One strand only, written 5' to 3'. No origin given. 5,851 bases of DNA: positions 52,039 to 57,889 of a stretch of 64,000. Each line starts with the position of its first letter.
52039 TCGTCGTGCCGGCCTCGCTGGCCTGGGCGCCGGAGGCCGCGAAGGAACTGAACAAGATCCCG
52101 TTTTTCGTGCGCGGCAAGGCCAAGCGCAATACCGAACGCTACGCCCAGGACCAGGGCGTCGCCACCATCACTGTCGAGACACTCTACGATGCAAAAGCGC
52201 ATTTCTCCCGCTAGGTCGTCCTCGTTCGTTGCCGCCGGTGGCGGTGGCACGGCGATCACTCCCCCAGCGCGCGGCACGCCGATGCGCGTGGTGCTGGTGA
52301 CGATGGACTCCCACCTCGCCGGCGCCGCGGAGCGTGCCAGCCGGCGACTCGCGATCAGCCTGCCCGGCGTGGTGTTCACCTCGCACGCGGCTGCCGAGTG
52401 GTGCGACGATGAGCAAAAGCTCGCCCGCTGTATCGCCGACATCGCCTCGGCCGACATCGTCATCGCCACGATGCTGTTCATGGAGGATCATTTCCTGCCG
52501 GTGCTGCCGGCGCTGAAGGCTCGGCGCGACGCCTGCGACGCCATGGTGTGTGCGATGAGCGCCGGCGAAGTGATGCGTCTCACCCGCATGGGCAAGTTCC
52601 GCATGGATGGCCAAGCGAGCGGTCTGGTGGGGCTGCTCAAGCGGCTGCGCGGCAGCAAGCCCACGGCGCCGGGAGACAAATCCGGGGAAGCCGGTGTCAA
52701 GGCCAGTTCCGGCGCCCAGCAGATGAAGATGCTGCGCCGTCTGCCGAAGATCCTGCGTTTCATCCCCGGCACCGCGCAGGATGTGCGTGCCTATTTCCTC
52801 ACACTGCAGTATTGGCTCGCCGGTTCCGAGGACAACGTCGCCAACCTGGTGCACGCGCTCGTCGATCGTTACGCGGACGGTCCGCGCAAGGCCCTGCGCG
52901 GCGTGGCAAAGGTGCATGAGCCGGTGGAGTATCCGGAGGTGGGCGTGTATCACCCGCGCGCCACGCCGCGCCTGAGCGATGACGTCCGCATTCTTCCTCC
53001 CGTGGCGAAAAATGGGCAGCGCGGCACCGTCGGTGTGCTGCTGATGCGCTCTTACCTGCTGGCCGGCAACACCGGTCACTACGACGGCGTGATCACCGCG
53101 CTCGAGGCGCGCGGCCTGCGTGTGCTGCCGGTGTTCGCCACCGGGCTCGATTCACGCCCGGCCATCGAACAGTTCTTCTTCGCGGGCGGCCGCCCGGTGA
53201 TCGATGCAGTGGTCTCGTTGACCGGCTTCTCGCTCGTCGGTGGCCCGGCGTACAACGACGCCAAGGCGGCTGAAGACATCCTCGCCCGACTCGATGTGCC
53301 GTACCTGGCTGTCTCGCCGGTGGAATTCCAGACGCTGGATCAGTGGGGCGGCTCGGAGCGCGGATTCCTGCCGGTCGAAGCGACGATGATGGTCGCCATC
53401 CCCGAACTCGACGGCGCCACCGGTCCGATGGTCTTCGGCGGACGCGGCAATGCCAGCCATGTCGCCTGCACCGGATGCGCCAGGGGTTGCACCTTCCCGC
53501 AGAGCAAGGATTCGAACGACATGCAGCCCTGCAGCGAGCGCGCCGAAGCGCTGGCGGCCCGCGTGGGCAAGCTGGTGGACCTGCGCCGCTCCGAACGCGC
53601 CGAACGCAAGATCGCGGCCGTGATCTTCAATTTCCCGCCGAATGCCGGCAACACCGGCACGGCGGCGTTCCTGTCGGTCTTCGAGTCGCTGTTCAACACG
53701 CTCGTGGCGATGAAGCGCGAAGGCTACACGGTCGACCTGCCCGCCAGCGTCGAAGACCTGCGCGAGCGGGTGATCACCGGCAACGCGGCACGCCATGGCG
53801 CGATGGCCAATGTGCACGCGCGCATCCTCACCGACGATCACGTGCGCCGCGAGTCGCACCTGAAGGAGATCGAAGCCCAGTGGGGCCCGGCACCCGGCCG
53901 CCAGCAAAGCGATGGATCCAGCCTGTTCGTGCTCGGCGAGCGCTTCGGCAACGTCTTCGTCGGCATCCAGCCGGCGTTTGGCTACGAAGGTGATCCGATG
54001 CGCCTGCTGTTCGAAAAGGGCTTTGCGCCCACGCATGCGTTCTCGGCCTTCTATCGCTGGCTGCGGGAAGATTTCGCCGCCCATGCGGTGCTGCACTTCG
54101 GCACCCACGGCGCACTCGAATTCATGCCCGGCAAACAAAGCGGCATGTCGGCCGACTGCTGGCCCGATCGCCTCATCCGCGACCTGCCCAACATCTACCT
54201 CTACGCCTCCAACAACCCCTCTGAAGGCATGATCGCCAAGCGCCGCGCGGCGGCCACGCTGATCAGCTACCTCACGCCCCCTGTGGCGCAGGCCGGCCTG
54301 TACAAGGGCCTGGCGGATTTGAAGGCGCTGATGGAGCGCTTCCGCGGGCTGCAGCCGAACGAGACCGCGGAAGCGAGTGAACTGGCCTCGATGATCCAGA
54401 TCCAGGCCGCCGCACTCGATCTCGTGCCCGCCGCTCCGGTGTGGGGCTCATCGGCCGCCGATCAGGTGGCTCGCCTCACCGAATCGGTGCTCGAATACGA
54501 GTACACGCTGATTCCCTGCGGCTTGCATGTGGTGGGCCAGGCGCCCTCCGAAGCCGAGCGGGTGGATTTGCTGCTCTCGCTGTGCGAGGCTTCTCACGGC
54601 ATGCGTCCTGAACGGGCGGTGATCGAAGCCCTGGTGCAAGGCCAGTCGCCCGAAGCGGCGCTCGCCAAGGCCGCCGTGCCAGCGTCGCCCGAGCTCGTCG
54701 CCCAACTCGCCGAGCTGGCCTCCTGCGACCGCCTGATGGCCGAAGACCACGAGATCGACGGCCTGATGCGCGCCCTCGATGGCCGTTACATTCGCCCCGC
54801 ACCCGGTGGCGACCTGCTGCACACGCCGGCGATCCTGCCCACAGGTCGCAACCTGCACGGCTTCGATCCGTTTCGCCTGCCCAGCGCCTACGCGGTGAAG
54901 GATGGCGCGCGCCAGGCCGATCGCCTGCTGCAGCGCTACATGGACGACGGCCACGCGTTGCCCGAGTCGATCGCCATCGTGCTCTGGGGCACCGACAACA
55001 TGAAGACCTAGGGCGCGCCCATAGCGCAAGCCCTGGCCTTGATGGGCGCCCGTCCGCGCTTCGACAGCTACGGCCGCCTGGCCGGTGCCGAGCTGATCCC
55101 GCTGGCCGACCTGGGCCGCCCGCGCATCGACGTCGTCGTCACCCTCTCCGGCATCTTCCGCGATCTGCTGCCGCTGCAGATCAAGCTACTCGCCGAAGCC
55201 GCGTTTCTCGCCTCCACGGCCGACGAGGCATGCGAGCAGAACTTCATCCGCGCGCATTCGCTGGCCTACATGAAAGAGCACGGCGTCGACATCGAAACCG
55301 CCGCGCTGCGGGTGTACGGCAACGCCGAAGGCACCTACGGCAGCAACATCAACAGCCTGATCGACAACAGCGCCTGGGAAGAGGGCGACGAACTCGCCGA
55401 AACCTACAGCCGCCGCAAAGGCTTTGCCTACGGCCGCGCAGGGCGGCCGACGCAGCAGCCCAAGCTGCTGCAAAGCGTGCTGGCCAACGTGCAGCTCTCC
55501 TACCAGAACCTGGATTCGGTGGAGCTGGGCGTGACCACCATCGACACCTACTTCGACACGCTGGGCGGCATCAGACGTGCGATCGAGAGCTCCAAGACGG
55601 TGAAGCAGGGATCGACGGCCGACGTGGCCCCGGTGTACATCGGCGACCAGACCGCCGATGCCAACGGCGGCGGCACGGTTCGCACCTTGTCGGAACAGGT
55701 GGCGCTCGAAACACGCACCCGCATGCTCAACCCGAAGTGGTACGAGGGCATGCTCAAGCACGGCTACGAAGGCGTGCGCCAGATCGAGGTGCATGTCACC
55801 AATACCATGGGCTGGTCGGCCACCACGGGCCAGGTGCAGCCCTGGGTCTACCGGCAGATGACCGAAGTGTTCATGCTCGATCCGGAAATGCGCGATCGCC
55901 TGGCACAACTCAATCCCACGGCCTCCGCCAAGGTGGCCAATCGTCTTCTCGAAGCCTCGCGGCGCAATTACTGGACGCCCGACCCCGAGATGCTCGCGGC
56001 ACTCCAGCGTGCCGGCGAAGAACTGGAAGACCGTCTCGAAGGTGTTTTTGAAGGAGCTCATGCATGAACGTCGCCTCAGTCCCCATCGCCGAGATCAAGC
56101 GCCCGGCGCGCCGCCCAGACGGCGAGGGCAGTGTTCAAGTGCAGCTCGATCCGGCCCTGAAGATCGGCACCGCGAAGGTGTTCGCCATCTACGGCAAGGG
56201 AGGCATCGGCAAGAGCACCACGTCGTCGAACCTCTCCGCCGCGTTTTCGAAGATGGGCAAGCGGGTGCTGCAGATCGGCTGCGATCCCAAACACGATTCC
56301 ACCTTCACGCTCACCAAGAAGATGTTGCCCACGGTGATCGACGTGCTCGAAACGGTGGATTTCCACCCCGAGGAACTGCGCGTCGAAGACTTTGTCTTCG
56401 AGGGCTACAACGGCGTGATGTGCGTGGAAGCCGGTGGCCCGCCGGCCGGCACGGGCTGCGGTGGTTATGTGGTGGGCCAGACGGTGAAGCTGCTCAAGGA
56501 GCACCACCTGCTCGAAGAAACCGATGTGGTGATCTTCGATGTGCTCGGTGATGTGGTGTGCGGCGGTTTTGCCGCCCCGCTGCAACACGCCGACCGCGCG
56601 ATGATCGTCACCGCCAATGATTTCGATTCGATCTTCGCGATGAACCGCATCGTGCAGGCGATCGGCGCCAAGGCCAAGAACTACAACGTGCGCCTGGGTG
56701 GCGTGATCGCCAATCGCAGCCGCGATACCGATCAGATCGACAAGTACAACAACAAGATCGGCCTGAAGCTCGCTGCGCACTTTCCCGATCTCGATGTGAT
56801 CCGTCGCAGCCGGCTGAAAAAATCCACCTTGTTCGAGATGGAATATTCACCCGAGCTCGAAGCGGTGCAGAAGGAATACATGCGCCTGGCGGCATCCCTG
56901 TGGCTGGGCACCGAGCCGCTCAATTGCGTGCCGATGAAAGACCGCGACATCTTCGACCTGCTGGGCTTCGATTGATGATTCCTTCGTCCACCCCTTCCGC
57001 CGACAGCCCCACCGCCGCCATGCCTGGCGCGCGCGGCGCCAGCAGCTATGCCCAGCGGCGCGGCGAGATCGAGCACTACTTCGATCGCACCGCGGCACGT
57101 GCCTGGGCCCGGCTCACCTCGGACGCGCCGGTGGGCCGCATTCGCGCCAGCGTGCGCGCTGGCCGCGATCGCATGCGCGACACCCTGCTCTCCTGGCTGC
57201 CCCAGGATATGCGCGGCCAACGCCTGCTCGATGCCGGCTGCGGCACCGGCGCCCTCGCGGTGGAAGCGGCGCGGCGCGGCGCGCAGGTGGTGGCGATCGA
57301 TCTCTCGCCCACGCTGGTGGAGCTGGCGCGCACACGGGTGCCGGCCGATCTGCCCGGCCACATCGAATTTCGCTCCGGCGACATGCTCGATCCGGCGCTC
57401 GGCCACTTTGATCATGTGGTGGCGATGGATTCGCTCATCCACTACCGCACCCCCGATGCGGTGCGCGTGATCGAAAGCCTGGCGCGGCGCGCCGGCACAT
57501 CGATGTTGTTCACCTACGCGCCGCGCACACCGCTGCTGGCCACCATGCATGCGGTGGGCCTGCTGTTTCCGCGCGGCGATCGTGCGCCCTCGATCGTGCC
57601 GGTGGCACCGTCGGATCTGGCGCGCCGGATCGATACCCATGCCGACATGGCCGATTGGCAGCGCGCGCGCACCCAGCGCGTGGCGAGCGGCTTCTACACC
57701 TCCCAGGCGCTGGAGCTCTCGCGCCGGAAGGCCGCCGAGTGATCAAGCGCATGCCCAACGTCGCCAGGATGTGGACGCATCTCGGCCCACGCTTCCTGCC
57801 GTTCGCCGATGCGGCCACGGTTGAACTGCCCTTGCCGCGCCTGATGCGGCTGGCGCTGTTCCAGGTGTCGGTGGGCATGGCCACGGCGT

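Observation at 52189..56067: bchH carries a single in-frame amber codon in an otherwise intact photosynthesis gene cluster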

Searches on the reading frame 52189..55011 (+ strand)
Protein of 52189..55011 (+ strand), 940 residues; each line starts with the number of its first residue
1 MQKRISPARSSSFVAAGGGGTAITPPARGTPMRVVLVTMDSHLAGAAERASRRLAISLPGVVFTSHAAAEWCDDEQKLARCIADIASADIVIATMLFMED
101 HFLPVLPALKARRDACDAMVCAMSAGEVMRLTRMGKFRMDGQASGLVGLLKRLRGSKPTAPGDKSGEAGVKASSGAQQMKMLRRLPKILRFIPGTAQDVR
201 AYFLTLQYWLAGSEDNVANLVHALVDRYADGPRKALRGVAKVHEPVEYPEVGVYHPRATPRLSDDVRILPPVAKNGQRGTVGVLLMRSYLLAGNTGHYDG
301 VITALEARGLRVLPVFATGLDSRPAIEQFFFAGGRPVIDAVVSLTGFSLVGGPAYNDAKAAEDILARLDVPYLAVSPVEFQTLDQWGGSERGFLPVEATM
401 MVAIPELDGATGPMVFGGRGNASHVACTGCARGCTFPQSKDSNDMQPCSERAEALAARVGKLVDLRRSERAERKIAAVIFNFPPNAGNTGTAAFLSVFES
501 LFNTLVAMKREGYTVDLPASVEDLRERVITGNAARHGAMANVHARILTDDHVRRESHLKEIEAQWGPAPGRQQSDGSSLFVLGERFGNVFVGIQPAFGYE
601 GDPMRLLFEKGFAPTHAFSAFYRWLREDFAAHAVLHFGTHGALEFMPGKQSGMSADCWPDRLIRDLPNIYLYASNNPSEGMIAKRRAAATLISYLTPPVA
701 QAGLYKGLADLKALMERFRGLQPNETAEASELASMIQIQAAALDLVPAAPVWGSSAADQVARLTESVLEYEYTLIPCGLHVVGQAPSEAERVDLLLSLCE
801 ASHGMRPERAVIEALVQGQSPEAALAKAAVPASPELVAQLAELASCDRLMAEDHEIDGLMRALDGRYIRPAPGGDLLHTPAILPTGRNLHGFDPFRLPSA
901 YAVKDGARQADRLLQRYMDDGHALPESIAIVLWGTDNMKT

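Call 11: find_encoding_contigs(protein=window:52189-55011:+, flank=10000, max_places=6)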
Protein window:52189-55011:+ (940 aa): no gene with exactly this product is on record in the collection.

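Call 26: search_protein_families(library=pfam, proteins=[window:52189-55008:+], max_evalue=0.0001)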
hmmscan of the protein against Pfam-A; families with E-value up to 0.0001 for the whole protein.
window:52189-55008:+ (940 aa): 2 families
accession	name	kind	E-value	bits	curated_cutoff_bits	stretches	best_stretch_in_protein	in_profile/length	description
PF02514.21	CobN-Mg_chel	-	2e-208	695.3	24.5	1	207-940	2-767/1090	CobN/Magnesium Chelatase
PF11965.13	DUF3479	-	5e-51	173.4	27.4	1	33-203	1-159/159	Domain of unknown function (DUF3479)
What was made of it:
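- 52189..56067 (+): bchH (magnesium chelatase subunit H), 1,292 codons, interrupted at codon 941. Pfam DUF3479 plus CobN-Mg_chel (call 26).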

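Call 56: search_protein_families(library=ncbifam, proteins=[window:52189-55008:+], max_evalue=1e-10)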
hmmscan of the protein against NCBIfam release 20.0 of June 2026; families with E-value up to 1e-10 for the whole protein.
window:52189-55008:+ (940 aa): 9 families
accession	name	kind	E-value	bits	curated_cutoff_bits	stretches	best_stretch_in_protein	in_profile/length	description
NF009942.0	PRK13405.1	equivalog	0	1500.5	1166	1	26-940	7-905/1245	magnesium chelatase subunit H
TIGR02025.1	BchH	equivalog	0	1036.4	829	2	32-815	1-756/1271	magnesium chelatase subunit H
NF009140.0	PRK12493.1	equivalog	1.5e-269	897.6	1300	2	31-804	17-773/1313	magnesium chelatase subunit H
TIGR02257.1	cobalto_cobN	equivalog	6.9e-100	335.5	822.05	2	207-804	141-714/1226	cobaltochelatase subunit CobN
NF004646.0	PRK05989.2-4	equivalog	1.8e-92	310.6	1468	2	205-806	103-718/1277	cobaltochelatase subunit CobN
NF008973.0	PRK12321.1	equivalog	6.7e-92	308.9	1235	1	207-940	140-783/1105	cobaltochelatase subunit CobN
NF004644.0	PRK05989.2-2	equivalog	2.7e-81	273.9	1248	1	207-939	124-846/1289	cobaltochelatase subunit CobN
NF004643.0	PRK05989.2-1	equivalog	2.7e-67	227.5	1926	1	212-938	101-823/1184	cobaltochelatase subunit CobN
NF004645.0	PRK05989.2-3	equivalog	6e-67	226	1619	1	555-936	674-1075/1597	cobaltochelatase subunit CobN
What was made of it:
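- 52189..56067 (+): NCBIfam NF009942 and TIGR02025 match both pieces (call 56).
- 52189..55008 (+): Upstream fragment: 940 codons, expected truncated product. Matches profile positions 7-905 of 1245 (call 56).
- Closest known: BchH/ChlH/CobN large chelatase subunits. Same: Same family and architecture: DUF3479 plus CobN-Mg_chel, and NF009942/TIGR02025 (calls 26, 56).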

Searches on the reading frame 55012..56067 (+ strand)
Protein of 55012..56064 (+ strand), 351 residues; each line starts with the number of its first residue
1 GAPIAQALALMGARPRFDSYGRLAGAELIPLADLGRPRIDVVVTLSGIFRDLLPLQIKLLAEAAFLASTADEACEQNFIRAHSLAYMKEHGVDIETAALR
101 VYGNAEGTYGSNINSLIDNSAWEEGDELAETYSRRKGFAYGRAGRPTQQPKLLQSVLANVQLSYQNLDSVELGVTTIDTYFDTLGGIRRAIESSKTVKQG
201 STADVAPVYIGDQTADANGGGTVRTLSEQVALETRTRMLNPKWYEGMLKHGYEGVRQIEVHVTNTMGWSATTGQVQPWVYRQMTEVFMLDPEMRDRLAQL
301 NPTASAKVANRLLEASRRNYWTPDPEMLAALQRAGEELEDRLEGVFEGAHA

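Call 22: find_encoding_contigs(protein=window:55042-56067:+, flank=10000, max_places=6)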
Protein window:55042-56067:+ (341 aa): no gene with exactly this product is on record in the collection.

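Call 26: search_protein_families(library=pfam, proteins=[window:55042-56064:+], max_evalue=0.0001)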
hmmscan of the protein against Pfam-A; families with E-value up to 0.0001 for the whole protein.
window:55042-56064:+ (341 aa): 1 family
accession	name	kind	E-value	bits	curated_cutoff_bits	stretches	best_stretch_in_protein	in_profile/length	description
PF02514.21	CobN-Mg_chel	-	7.4e-111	372.2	24.5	1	1-317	779-1089/1090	CobN/Magnesium Chelatase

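Call 56: search_protein_families(library=ncbifam, proteins=[window:55012-56064:+], max_evalue=1e-10)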
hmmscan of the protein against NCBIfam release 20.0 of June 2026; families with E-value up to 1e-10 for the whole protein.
window:55012-56064:+ (351 aa): 9 families
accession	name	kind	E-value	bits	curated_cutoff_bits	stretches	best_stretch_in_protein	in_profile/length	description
NF009942.0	PRK13405.1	equivalog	2.8e-192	641.4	1166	1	1-345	907-1241/1245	magnesium chelatase subunit H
TIGR02025.1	BchH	equivalog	9.4e-156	520.4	829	1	1-345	935-1271/1271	magnesium chelatase subunit H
NF009140.0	PRK12493.1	equivalog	2.1e-132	443.3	1300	1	3-346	977-1310/1313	magnesium chelatase subunit H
NF004646.0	PRK05989.2-4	equivalog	2.3e-74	250.6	1468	1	3-343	909-1241/1277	cobaltochelatase subunit CobN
TIGR02257.1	cobalto_cobN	equivalog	3.5e-73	247.1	822.05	1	1-334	902-1220/1226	cobaltochelatase subunit CobN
NF004643.0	PRK05989.2-1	equivalog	5.1e-61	206.7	1926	1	3-346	829-1161/1184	cobaltochelatase subunit CobN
NF008973.0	PRK12321.1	equivalog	2.6e-52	177.8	1235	1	1-331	785-1097/1105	cobaltochelatase subunit CobN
NF004644.0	PRK05989.2-2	equivalog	1e-50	172.7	1248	1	5-333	853-1183/1289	cobaltochelatase subunit CobN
NF004645.0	PRK05989.2-3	equivalog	8.6e-49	165.8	1619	1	5-332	1085-1427/1597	cobaltochelatase subunit CobN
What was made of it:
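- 55012..56064 (+): Downstream fragment: 351 sense codons with no stop or frameshift, and no RBS of its own. Matches profile positions 907-1241 (call 56).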

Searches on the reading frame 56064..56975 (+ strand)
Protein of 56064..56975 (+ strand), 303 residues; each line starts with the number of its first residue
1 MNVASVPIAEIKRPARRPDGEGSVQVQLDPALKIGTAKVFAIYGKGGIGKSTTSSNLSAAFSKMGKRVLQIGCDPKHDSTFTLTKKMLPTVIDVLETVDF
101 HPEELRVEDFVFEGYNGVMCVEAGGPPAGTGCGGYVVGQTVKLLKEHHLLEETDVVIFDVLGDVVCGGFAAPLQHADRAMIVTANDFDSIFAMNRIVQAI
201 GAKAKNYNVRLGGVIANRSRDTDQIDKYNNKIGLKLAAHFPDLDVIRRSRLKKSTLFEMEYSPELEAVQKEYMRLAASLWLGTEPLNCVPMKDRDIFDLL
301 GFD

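Call 16: search_protein_families(library=ncbifam, proteins=[window:56064-56972:+], max_evalue=0.00001)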
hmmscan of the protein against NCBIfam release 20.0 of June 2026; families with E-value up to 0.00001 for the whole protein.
window:56064-56972:+ (303 aa): 10 families
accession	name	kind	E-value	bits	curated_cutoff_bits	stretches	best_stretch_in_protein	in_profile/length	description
TIGR01281.1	DPOR_bchL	equivalog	1.4e-133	444.3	345.15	1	39-301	2-265/268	ferredoxin:protochlorophyllide reductase (ATP-dependent) iron-sulfur ATP-binding protein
TIGR01287.1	nifH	equivalog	4.3e-69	232.9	394.35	1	39-298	2-263/275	nitrogenase iron protein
NF033200.1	F430_CfbC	exception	7e-67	225.5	402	1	39-296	2-255/260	Ni-sirohydrochlorin a,c-diamide reductive cyclase ATP-dependent reductase subunit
NF009701.0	PRK13230.1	subfamily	1.3e-64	218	350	1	38-298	2-276/291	nitrogenase reductase-like protein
NF009702.0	PRK13231.1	equivalog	2.8e-58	197.2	427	1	38-296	3-255/264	nitrogenase reductase-like protein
TIGR02016.1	BchX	equivalog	1.8e-53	181.8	331.2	1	39-271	2-243/296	chlorophyllide a reductase iron protein subunit X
TIGR01969.1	minD_arch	subfamily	1.1e-13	50.9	201.75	1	42-279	6-230/251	cell division ATPase MinD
TIGR01968.1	minD_bact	equivalog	4.2e-11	42.7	212.9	1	43-220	8-174/261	septum site-determining protein MinD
NF041546.1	ParA_partition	equivalog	9.8e-07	28.5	180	0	44-77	7-40/203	ParA family partition ATPase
TIGR00345.1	GET3_arsA_TRC40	subfamily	8.4e-06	25.5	135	0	43-80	3-40/299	TRC40/GET3/ArsA family transport-energizing ATPase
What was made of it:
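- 56064..56975 (+): bchL, intact; start overlaps the bchH stop (ATGA) and has its own GAAGGAG Shine-Dalgarno sequence. TIGR01281 profile positions 2-265 of 268 (call 16).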

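Call 23: find_encoding_contigs(protein=window:56064-56975:+, flank=10000, max_places=6)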
Protein window:56064-56975:+ (303 aa): no gene with exactly this product is on record in the collection.

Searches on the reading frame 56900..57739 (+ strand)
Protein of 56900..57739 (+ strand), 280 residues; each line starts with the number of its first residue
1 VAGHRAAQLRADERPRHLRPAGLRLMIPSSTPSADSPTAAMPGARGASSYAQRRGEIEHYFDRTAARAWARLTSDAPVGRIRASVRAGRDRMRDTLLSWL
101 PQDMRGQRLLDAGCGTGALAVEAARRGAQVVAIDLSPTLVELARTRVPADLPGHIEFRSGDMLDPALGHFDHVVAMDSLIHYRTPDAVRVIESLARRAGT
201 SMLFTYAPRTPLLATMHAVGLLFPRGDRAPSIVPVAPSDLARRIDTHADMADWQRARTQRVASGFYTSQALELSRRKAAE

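Call 16: search_protein_families(library=ncbifam, proteins=[window:56900-57739:+], max_evalue=0.00001)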
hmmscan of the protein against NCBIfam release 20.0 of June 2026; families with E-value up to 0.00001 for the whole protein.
window:56900-57739:+ (280 aa): 22 families
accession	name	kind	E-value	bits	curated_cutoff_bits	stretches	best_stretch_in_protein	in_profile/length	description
TIGR02021.1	BchM-ChlM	equivalog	9.7e-73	244.2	158.9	1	54-273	2-218/218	magnesium protoporphyrin IX methyltransferase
NF043040.1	corrin_prot_MT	hypoth_equivalog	4.1e-15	55.8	180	1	90-174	28-115/216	corrinoid protein-associated methyltransferase CpaM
TIGR04290.1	meth_Rta_06860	hypoth_equivalog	8.2e-13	48.3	300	1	96-186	40-132/226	TIGR04290 family methyltransferase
TIGR01983.1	UbiG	equivalog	1.2e-11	44.3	102.95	1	95-198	45-146/228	bifunctional 2-polyprenyl-6-hydroxyphenol methylase/3-demethylubiquinol 3-O-methyltransferase UbiG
NF011529.0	PRK14968.1-3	equivalog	3.7e-09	36.3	162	1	104-174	33-103/198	putative methyltransferase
NF041820.1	daptide_MTase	equivalog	8.1e-09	35.3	175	1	107-174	38-109/243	daptide-type RiPP biosynthesis methyltransferase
NF040703.1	cyclopro_CfaB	exception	1.4e-08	34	650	1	105-181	159-238/393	C17 cyclopropane fatty acid synthase CfaB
NF004851.0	PRK06202.1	equivalog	3e-08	33.4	243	1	101-220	56-180/237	hypothetical protein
NF007610.0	PRK10258.1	equivalog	3e-08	33.3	342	1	92-150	30-87/251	malonyl-ACP O-methyltransferase BioC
TIGR02072.1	BioC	equivalog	1.2e-07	31.8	184.95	1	91-174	18-102/244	malonyl-ACP O-methyltransferase BioC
TIGR01934.1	MenG_MenH_UbiE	subfamily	1.6e-07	30.9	158.35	1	96-162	31-97/223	ubiquinone/menaquinone biosynthesis methyltransferase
TIGR03534.1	RF_mod_PrmC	equivalog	2.4e-07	30.5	199.1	1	97-175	81-162/253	peptide chain release factor N(5)-glutamine methyltransferase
NF001785.0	PRK00517.2-2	equivalog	4.5e-07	29.3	188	1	100-161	140-202/282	50S ribosomal protein L11 methyltransferase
TIGR00095.1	TIGR00095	equivalog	5.5e-07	29.4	117.5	1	83-134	30-82/194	16S rRNA (guanine(966)-N(2))-methyltransferase RsmD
NF001244.0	PRK00216.1-5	equivalog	6.2e-07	28.9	216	1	97-164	41-111/236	bifunctional demethylmenaquinone methyltransferase/2-methoxy-6-polyprenyl-1,4-benzoquinol methylase UbiE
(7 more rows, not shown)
